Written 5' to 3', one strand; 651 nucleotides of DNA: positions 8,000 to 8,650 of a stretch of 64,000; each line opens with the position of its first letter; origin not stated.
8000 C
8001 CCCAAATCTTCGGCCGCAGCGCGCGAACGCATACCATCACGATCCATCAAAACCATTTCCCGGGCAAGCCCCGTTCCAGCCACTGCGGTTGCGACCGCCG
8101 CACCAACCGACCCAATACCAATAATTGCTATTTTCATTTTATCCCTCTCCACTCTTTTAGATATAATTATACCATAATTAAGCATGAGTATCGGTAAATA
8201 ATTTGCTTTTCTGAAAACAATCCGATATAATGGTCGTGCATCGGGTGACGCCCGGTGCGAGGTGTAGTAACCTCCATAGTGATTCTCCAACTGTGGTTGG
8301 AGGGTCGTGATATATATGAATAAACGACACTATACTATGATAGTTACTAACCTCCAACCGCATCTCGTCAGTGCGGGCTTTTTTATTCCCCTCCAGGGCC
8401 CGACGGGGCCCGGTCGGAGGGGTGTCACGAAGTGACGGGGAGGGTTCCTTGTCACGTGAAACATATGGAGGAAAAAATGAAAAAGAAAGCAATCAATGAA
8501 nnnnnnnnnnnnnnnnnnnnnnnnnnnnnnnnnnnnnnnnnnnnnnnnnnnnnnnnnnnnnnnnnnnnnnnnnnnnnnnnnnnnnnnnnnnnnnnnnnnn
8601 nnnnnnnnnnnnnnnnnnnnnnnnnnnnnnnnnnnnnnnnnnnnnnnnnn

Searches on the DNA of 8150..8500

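Call 64: search_rna_families(source=window, start=8150, end=8500, threshold=evalue, max_evalue=10)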
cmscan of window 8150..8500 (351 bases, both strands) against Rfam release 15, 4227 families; matches with E-value up to 10: 4.
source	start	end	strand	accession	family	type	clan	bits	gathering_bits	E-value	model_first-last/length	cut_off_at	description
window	8252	8361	-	RF00027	let-7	Gene; miRNA;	CL00148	19.1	53.5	0.25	1-84/84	no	let-7 microRNA precursor family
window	8386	8427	+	RF02795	Pab91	Gene; snRNA; snoRNA; HACA-box;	-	17.3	71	1.2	1-57/57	no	Pab91 RNA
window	8352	8419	-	RF00805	mir-351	Gene; miRNA;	-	13.9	70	4.9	1-75/75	no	mir-351 microRNA precursor family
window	8189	8215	+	RF02125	JPX_2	Gene; lncRNA;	-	12.6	48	4.6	1-69/69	no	JPX transcript, XIST activator conserved region 2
